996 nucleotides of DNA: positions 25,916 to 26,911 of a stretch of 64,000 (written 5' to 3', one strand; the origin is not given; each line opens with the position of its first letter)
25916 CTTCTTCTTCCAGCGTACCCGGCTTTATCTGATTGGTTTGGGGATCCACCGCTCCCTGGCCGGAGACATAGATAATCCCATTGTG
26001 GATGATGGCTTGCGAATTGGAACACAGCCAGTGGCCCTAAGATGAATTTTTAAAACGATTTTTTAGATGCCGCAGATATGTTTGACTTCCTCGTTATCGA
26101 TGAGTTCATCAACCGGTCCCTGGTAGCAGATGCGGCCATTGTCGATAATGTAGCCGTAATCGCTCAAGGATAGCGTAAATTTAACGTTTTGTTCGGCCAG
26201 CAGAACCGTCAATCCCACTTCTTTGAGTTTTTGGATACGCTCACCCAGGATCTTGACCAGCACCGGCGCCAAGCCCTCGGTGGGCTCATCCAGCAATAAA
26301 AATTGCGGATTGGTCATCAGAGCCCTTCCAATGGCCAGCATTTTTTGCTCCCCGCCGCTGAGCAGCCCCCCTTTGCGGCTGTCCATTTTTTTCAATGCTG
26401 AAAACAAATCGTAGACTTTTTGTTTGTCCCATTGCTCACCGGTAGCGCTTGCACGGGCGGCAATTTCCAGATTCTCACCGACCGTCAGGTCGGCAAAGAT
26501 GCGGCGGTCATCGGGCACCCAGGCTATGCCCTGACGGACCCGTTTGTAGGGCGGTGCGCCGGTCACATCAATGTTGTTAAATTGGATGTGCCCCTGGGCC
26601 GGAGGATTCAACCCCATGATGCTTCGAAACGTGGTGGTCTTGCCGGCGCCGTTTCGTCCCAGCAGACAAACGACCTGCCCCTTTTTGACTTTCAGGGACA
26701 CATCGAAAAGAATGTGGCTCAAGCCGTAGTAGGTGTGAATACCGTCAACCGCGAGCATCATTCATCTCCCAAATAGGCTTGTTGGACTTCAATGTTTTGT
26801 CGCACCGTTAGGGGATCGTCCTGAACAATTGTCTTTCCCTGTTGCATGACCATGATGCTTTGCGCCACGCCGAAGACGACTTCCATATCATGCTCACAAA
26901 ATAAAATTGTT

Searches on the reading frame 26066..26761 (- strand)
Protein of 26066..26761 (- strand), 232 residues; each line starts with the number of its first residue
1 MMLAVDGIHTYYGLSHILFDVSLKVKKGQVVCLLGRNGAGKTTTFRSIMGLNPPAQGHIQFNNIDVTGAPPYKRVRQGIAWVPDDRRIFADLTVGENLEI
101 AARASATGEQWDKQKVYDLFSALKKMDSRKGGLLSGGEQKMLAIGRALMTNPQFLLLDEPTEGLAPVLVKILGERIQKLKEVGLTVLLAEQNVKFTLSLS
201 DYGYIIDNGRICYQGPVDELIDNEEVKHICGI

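Call 68: find_homologous_proteins(query=window:26066-26761:-, max_evalue=1e-60)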
Query window:26066-26761:- (232 aa): 6316 proteins with E <= 1e-60 among 8000 candidates; the best 120 are listed.
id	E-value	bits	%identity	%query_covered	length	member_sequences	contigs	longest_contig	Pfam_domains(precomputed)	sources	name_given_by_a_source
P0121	6.0e-150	515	100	100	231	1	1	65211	PF00005.34,PF13304.13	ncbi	-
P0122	1.8e-137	474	92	100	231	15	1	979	PF00005.34,PF13304.13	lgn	-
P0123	4.4e-135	467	89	100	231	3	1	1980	PF00005.34,PF13304.13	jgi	jgi:branched-chain amino acid transport system ATP-binding protein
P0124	4.2e-134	463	89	100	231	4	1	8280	PF00005.34,PF13304.13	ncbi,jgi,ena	-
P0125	9.9e-134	462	89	100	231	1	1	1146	PF00005.34,PF13304.13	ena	-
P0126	1.5e-133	461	89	100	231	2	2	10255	PF00005.34,PF13304.13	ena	-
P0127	1.6e-133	461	89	100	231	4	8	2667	PF00005.34,PF13304.13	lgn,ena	-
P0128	2.8e-133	461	89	100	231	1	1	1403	PF00005.34,PF13304.13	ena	-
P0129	2.9e-133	461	89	100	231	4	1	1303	PF00005.34,PF13304.13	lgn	-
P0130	5.4e-133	460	89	100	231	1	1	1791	PF00005.34,PF13304.13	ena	-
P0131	5.4e-133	460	88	100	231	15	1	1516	PF00005.34,PF13304.13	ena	-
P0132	3.8e-132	457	87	100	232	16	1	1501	PF00005.34,PF13304.13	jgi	jgi:branched-chain amino acid transport system ATP-binding protein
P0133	6.7e-132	456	87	100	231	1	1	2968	PF00005.34,PF13304.13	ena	-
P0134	1.2e-131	455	88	100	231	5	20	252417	PF00005.34,PF13304.13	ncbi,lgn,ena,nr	ncbi:MAG: ABC transporter ATP-binding protein [Desulfobacterales bacterium]|nr:ABC transporter ATP-b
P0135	1.3e-131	455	87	100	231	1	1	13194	PF00005.34,PF13304.13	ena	-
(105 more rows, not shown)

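Call 69: find_encoding_contigs(protein=P0121, flank=1500, max_places=2)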
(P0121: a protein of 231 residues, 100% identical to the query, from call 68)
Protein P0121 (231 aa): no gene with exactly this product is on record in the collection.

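Call 70: find_encoding_contigs(protein=P0134, flank=2500, max_places=6)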
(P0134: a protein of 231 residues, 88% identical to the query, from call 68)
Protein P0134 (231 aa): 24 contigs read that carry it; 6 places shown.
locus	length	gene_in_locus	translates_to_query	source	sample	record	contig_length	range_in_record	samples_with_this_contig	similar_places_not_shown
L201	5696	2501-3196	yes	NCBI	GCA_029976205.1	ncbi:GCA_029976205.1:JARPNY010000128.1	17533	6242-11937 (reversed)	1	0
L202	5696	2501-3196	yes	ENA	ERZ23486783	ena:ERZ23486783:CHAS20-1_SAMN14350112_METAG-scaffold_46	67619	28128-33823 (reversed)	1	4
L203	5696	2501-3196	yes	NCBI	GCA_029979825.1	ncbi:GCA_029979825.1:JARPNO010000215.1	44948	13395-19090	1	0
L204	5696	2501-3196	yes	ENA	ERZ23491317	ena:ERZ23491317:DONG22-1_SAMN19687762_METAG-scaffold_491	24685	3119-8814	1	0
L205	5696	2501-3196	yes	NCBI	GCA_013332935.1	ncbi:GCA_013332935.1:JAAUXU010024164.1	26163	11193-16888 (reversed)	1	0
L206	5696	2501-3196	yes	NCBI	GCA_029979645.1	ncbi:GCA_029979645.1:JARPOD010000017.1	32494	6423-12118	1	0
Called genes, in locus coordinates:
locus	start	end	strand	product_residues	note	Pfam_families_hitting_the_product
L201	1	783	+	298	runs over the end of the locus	PF02653:BPD_transp_2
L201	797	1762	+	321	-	PF02653:BPD_transp_2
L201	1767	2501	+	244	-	PF13476:AAA_23 (faint), PF00005:ABC_tran, PF13304:AAA_21 (faint)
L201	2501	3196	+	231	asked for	PF00005:ABC_tran, PF13304:AAA_21 (faint)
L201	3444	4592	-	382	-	PF01594:AI-2E_transport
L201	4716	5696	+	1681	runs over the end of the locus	PF08447:PAS_3, PF00989:PAS, PF08447:PAS_3, PF08448:PAS_4, PF13426:PAS_9, PF00989:PAS, PF08448:PAS_4, PF13426:PAS_9, +9 more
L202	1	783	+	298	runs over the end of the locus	PF02653:BPD_transp_2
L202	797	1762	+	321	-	PF02653:BPD_transp_2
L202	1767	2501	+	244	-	PF13476:AAA_23 (faint), PF00005:ABC_tran, PF13304:AAA_21 (faint)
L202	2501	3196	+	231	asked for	PF00005:ABC_tran, PF13304:AAA_21 (faint)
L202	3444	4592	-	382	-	PF01594:AI-2E_transport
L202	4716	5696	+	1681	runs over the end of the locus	PF08447:PAS_3, PF00989:PAS, PF08447:PAS_3, PF08448:PAS_4, PF13426:PAS_9, PF00989:PAS, PF08448:PAS_4, PF13426:PAS_9, +9 more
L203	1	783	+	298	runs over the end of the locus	PF02653:BPD_transp_2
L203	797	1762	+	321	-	PF02653:BPD_transp_2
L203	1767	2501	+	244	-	PF13476:AAA_23 (faint), PF00005:ABC_tran, PF13304:AAA_21 (faint)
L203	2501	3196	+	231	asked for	PF00005:ABC_tran, PF13304:AAA_21 (faint)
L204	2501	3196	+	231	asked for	PF00005:ABC_tran, PF13304:AAA_21 (faint)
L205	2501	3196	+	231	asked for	PF00005:ABC_tran, PF13304:AAA_21 (faint)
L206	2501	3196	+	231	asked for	PF00005:ABC_tran, PF13304:AAA_21 (faint)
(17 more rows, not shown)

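Call 71: find_encoding_contigs(protein=P0126, flank=2500, max_places=3)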
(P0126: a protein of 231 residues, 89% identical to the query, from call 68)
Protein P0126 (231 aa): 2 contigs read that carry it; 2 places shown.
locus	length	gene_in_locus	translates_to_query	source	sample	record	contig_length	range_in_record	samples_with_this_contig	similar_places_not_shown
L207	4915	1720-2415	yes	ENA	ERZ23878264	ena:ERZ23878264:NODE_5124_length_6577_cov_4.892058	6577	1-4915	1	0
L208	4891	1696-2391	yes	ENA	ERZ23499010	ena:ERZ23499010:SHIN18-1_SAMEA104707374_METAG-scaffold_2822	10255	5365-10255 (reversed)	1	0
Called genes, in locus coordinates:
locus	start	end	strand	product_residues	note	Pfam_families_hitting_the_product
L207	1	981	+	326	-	?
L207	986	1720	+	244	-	PF00005:ABC_tran, PF13304:AAA_21 (faint)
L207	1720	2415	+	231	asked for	PF00005:ABC_tran, PF13304:AAA_21 (faint)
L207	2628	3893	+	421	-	PF00202:Aminotran_3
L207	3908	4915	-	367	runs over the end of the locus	PF01594:AI-2E_transport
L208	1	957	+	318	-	?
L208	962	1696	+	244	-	PF00005:ABC_tran, PF13304:AAA_21 (faint)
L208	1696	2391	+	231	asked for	PF00005:ABC_tran, PF13304:AAA_21 (faint)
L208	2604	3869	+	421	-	PF00202:Aminotran_3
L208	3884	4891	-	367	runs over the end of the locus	PF01594:AI-2E_transport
